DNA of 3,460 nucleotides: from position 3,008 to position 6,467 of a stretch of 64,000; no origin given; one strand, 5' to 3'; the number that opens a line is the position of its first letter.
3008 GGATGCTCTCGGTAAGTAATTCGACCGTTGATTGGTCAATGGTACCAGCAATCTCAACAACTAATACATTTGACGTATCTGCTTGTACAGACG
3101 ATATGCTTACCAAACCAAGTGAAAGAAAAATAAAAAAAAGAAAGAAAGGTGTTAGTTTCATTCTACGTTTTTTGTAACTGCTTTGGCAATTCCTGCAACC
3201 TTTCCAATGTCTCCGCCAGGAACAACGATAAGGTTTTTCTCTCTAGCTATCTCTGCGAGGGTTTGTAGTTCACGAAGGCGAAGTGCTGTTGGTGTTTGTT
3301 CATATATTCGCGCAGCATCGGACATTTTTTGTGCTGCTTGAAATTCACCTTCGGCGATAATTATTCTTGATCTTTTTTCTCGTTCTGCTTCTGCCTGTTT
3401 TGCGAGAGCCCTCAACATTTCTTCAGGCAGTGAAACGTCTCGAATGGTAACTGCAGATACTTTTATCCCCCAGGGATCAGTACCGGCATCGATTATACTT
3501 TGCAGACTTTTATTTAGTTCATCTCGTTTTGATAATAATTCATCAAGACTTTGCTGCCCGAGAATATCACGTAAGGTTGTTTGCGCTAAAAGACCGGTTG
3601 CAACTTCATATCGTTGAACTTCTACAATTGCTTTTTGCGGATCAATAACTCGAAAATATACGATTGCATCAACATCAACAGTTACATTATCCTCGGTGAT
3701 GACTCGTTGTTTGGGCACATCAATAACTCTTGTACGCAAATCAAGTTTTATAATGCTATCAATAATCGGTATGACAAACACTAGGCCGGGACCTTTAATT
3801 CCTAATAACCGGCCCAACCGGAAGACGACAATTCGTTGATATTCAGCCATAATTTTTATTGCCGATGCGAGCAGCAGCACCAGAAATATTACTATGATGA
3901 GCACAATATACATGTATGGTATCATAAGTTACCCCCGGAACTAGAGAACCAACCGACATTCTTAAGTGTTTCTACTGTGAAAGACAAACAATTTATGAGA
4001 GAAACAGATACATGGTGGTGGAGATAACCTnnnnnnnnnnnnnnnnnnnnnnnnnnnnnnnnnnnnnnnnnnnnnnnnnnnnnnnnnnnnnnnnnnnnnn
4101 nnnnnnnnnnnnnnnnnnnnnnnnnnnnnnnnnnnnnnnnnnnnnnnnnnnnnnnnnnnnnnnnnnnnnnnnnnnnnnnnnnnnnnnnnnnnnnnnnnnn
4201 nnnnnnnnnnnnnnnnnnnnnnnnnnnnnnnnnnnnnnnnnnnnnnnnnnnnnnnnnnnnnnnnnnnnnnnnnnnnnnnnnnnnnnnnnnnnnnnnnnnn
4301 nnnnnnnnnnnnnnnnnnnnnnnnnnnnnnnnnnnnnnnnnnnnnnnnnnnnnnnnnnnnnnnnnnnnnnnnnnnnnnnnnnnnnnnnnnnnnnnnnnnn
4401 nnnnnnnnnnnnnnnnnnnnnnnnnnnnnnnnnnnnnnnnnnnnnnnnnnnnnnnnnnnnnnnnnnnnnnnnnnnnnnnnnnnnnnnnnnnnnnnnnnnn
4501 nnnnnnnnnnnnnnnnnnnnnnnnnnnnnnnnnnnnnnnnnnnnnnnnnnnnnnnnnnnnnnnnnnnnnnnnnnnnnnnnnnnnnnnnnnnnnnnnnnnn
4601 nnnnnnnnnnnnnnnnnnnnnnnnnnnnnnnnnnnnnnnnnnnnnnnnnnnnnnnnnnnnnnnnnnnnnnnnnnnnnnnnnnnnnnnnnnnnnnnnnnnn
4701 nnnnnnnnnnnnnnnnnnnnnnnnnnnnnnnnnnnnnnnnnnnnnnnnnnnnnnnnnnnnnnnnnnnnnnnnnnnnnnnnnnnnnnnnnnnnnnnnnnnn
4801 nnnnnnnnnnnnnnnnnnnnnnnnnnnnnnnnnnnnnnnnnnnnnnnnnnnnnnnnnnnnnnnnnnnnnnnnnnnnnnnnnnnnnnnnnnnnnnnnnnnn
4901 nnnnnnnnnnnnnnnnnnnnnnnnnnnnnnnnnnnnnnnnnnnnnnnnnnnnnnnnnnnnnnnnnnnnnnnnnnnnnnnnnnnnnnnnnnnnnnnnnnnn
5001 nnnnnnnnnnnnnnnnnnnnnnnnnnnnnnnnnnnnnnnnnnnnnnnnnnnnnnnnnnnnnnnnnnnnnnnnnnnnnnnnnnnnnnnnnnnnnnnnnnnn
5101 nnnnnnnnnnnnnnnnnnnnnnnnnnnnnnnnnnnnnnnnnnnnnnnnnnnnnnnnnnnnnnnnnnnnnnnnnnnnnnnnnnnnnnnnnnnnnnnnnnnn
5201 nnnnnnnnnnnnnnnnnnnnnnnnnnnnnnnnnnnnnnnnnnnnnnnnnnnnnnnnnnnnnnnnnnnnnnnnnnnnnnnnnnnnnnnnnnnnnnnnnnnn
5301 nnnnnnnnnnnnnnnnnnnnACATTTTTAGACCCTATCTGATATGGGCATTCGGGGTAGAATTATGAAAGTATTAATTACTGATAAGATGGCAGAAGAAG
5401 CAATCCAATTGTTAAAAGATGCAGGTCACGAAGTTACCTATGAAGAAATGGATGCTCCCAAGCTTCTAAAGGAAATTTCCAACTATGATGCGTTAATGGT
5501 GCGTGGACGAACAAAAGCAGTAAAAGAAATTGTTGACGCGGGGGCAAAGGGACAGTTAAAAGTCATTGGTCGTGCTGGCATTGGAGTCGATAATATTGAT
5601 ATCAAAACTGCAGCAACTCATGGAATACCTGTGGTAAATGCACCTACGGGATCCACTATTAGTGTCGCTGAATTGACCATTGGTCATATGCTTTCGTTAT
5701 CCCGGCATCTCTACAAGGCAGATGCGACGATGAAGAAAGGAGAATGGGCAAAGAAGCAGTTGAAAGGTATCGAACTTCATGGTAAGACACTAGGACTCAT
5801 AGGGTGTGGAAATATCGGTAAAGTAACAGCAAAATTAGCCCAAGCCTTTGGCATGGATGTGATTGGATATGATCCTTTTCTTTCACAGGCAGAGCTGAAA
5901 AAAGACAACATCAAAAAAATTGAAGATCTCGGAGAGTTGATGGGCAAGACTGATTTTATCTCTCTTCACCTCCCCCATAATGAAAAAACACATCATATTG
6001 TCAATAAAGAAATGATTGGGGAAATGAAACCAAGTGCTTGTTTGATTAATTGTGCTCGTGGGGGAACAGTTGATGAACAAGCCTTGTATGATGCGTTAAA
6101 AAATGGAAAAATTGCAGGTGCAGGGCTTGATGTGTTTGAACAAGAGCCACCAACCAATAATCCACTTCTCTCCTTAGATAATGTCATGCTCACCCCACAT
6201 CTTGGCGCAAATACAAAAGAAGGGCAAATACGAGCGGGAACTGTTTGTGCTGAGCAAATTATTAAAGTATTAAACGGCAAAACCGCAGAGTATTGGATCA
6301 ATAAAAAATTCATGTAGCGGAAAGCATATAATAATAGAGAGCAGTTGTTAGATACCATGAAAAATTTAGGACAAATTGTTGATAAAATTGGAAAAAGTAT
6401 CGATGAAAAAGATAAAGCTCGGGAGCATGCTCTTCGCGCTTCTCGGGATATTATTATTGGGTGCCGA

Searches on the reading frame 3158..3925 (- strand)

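Call 66: search_protein_families(library=pfam, proteins=[window:3158-3925:-], max_evalue=0.00001)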
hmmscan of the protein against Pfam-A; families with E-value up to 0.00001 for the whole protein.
window:3158-3925:- (255 aa): 2 families
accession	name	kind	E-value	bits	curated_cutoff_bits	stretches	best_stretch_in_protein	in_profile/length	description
PF01145.31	Band_7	-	1.3e-40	139.7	23.6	1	27-194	4-175/176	SPFH domain / Band 7 family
PF13421.11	Band_7_1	-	4e-06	27.1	24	1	90-179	108-208/211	SPFH domain-Band 7 family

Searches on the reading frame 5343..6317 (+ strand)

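Call 66: search_protein_families(library=pfam, proteins=[window:5343-6317:+], max_evalue=0.00001)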
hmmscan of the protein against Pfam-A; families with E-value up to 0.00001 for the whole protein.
window:5343-6317:+ (324 aa): 3 families
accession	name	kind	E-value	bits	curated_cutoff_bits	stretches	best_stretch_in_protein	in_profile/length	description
PF02826.25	2-Hacid_dh_C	-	2.5e-66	222.8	25.1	1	113-288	1-178/178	D-isomer specific 2-hydroxyacid dehydrogenase, NAD binding domain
PF00389.36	2-Hacid_dh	-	7.3e-33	113.5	24.6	1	10-319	1-133/134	D-isomer specific 2-hydroxyacid dehydrogenase, catalytic domain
PF03446.21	NAD_binding_2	-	1.1e-06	29.2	21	1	150-257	2-112/161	NAD binding domain of 6-phosphogluconate dehydrogenase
